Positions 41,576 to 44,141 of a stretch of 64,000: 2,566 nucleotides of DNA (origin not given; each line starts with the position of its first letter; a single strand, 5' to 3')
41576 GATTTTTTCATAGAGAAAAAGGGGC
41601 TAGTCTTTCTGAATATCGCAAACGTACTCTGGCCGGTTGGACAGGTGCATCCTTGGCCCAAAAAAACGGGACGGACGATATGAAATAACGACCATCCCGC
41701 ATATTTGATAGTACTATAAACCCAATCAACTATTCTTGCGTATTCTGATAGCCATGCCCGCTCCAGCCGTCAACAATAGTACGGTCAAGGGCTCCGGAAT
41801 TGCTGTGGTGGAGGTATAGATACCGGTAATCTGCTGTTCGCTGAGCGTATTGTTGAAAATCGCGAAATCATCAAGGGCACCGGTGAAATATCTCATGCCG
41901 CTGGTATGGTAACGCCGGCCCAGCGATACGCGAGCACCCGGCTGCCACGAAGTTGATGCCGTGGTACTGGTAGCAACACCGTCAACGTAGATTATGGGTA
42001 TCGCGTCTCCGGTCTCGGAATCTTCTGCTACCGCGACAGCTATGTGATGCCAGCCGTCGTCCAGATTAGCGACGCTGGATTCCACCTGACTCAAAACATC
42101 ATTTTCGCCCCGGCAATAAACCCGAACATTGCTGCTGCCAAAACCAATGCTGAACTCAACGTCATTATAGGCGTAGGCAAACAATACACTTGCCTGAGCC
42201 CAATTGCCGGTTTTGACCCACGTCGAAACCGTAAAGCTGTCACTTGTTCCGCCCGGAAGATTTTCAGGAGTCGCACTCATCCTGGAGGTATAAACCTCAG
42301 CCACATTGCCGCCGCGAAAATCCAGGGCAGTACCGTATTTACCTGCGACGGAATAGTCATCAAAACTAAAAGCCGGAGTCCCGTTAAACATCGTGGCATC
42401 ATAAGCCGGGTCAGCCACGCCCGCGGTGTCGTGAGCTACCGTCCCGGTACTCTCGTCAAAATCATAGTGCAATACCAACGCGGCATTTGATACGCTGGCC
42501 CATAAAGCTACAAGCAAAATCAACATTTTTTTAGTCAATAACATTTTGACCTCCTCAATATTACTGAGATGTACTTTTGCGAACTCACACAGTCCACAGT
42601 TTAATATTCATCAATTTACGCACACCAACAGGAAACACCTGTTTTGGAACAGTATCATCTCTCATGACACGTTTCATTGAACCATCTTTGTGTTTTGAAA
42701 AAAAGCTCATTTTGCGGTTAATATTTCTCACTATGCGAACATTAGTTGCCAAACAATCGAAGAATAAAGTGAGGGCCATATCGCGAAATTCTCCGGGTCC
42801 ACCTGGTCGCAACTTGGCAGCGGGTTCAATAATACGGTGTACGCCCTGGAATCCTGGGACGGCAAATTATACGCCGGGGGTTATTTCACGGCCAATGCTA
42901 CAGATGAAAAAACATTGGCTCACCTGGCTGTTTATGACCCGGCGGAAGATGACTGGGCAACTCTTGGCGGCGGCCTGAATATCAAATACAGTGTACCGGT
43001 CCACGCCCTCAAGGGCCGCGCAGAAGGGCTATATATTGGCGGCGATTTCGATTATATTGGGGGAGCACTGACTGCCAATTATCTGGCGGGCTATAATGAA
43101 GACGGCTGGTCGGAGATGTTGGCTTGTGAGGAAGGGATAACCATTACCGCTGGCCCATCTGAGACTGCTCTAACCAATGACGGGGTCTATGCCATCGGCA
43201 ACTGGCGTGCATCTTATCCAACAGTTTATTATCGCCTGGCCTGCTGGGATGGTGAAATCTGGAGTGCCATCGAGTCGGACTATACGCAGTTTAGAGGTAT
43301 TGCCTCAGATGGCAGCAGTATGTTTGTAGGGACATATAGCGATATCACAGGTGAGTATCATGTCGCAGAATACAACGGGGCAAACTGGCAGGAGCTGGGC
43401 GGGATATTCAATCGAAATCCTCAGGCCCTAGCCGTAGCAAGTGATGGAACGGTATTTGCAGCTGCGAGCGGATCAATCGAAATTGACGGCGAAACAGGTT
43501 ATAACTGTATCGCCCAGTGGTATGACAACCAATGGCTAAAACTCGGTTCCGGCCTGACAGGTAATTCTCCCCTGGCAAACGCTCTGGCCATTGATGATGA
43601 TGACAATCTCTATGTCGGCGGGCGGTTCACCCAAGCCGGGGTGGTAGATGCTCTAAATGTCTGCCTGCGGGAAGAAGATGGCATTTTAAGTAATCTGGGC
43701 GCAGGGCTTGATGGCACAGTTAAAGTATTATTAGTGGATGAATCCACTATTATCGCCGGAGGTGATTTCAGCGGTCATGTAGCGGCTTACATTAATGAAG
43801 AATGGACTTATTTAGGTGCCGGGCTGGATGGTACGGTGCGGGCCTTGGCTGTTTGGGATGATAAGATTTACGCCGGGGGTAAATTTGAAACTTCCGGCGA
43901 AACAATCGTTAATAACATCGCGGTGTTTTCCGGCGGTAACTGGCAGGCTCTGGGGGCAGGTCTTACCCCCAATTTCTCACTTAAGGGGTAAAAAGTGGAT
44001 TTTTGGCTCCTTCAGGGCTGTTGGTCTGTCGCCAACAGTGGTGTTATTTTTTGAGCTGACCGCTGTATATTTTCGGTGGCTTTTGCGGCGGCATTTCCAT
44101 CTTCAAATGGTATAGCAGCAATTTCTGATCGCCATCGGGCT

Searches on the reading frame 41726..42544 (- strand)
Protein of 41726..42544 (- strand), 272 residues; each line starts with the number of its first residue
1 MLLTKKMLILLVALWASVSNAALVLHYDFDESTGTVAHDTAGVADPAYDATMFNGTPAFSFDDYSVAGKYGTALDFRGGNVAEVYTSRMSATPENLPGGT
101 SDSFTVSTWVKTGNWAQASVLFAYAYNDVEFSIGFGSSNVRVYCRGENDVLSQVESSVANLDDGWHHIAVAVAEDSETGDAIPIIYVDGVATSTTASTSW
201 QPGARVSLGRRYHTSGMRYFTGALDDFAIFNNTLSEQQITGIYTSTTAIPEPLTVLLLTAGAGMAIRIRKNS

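Call 72: search_protein_families(library=pfam, proteins=[window:41726-42544:-], max_evalue=0.00001)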
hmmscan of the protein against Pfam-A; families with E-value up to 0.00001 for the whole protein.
window:41726-42544:- (272 aa): 1 family
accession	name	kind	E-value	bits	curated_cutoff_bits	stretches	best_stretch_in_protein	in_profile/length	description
PF13385.13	Laminin_G_3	-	2.8e-21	76.7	27.6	1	100-239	15-150/151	Concanavalin A-like lectin/glucanases superfamily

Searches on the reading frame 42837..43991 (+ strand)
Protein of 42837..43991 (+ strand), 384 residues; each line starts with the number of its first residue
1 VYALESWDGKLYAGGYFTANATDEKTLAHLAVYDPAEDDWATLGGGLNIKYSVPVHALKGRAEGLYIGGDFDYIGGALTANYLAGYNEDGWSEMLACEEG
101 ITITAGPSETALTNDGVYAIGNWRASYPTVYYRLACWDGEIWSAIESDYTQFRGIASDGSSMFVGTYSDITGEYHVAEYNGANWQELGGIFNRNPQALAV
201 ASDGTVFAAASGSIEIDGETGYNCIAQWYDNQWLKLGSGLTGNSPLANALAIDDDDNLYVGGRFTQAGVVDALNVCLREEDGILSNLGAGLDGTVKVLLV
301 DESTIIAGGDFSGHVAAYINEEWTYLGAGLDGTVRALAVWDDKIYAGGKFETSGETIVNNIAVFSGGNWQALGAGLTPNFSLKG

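Call 72: search_protein_families(library=pfam, proteins=[window:42837-43991:+], max_evalue=0.00001)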
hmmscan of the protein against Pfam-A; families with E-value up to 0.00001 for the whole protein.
window:42837-43991:+ (384 aa): 1 family
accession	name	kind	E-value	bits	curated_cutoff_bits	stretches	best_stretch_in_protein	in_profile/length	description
PF12768.13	Rax2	-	1.9e-12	47.6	28.8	0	245-312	24-94/254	Rax2 C-terminal beta propeller domain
